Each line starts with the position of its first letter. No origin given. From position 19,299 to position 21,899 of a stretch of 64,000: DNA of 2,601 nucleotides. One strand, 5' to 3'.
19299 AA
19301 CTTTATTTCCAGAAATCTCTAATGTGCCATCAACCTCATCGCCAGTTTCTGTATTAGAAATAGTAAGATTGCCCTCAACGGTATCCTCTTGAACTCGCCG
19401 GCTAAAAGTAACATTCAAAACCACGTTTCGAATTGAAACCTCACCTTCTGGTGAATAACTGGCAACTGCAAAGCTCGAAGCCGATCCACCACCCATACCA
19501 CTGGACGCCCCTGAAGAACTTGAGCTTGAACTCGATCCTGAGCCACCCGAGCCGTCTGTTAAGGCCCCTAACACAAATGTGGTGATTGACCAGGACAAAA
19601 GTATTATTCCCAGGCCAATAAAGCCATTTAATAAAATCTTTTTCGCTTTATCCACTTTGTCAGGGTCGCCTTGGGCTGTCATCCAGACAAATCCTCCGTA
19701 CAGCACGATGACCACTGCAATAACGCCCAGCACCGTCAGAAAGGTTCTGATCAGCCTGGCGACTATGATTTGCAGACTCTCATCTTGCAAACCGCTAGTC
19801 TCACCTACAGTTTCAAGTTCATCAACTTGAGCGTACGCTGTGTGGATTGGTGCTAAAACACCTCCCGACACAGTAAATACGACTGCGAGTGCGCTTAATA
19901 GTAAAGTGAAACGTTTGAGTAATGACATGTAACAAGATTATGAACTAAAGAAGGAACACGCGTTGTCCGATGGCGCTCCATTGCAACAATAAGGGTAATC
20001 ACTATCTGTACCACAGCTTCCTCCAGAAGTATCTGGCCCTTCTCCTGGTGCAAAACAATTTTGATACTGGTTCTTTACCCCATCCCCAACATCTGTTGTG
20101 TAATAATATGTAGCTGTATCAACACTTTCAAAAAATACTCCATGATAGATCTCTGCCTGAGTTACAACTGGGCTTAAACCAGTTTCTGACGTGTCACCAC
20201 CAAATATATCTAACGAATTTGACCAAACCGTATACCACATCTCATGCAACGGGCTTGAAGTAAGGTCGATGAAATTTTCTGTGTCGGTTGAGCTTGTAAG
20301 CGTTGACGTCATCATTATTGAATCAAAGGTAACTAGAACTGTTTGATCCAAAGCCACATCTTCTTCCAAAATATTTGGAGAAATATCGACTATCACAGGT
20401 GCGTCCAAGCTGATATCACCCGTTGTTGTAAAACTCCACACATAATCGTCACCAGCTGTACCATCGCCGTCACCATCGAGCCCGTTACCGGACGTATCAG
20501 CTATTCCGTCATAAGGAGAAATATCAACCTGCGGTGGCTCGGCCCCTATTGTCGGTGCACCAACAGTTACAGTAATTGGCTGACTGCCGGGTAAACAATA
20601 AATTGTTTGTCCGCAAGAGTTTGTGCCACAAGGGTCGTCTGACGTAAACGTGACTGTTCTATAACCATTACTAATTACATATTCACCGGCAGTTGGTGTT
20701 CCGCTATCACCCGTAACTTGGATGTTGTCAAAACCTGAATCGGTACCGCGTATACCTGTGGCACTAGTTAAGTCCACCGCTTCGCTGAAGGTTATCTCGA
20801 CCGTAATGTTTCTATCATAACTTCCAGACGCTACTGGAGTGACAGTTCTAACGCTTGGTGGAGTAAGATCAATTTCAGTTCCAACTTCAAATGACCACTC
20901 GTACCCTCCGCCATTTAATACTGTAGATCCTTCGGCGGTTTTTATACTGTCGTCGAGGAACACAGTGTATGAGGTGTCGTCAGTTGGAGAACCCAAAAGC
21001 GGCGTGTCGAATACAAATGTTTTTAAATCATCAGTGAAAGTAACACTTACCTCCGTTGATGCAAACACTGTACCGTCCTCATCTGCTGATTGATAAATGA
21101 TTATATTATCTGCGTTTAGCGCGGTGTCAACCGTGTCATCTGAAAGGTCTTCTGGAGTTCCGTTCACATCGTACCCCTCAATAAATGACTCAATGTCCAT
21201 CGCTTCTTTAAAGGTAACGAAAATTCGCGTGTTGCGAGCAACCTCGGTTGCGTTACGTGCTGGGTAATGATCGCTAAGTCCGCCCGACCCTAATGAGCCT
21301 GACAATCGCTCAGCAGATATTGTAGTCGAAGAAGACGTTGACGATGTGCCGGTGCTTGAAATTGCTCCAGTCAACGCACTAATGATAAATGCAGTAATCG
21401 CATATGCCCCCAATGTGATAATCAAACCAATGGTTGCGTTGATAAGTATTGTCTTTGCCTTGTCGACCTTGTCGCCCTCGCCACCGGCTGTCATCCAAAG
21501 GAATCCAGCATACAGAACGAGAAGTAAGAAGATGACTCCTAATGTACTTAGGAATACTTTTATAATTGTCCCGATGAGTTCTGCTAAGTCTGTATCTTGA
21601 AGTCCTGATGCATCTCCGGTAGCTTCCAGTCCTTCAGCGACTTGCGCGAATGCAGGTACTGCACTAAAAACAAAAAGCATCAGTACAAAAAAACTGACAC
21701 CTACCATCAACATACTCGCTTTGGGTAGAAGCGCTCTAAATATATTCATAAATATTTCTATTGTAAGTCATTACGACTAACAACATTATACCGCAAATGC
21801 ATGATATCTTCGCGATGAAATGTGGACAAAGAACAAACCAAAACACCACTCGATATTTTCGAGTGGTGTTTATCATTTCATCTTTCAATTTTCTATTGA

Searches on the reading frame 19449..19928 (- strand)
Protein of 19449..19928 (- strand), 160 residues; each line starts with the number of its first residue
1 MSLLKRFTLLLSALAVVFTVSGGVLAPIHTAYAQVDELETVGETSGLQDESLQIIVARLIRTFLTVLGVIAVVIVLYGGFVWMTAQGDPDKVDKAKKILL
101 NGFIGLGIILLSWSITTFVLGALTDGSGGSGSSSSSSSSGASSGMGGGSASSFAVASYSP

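Call 76: search_protein_families(library=pfam, proteins=[window:19449-19928:-], max_evalue=1)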
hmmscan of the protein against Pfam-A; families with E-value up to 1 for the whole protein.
window:19449-19928:- (160 aa): 5 families
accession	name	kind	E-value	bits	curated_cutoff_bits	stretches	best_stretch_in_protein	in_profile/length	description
PF18895.5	T4SS_pilin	-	3.7e-12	46.6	26.6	1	62-119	15-71/71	Type IV secretion system pilin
PF05545.16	FixQ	-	0.054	13.9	29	1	59-100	5-46/49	Cbb3-type cytochrome oxidase component FixQ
PF05987.18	DUF898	-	0.097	12.2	28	1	13-116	136-237/336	Bacterial protein of unknown function (DUF898)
PF10110.14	GPDPase_memb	-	0.17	11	29.6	1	49-120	201-275/321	Membrane domain of glycerophosphoryl diester phosphodiesterase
PF00335.26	Tetraspanin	-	0.47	10.5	32.1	1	63-118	8-65/225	Tetraspanin family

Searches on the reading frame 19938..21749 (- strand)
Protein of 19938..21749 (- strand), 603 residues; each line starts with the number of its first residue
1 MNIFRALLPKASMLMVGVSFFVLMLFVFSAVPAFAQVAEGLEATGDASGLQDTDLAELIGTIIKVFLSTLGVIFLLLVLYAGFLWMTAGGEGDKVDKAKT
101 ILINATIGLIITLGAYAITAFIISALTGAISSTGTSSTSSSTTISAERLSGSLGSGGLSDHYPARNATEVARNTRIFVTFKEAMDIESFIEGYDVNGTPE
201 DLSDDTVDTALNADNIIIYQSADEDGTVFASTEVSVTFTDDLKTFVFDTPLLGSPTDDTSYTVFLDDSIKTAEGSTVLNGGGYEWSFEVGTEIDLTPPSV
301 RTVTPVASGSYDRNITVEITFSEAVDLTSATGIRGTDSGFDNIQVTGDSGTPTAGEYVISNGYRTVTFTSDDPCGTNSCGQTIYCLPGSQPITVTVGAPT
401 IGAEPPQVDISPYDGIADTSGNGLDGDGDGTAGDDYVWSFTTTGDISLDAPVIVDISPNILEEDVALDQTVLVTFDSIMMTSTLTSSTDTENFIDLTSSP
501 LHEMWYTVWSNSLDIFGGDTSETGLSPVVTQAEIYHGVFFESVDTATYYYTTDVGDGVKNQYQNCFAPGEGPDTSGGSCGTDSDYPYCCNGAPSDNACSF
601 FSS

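Call 35: search_protein_families(library=pfam, proteins=[window:19938-21749:-], max_evalue=0.001)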
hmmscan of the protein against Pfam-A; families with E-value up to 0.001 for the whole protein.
window:19938-21749:- (603 aa): 1 family
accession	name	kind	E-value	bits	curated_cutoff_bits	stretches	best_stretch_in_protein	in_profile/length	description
PF13205.12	Big_5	-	2.2e-13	51.3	23.6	2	161-288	10-104/105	Bacterial Ig-like domain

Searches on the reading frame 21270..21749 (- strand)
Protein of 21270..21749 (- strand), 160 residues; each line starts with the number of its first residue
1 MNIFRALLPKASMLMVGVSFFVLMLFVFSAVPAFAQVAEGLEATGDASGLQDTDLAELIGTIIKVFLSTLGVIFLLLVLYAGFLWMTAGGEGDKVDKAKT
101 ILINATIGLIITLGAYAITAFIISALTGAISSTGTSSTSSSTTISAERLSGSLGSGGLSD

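Call 76: search_protein_families(library=pfam, proteins=[window:21270-21749:-], max_evalue=1)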
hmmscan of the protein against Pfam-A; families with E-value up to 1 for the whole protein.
window:21270-21749:- (160 aa): 5 families
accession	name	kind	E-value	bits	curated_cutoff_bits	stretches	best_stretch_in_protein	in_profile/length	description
PF18895.5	T4SS_pilin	-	0.00048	20.6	26.6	1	56-120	6-69/71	Type IV secretion system pilin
PF02322.20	Cyt_bd_oxida_II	-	0.0062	16.4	35.6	1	25-131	117-221/302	Cytochrome bd terminal oxidase subunit II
PF05987.18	DUF898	-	0.053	13.1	28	1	21-127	139-249/336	Bacterial protein of unknown function (DUF898)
PF06664.17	WLS-like_TM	-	0.058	13.1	28.3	1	8-142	111-227/247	Wntless-like, transmembrane domain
PF05545.16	FixQ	-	0.12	12.8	29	1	62-101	5-44/49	Cbb3-type cytochrome oxidase component FixQ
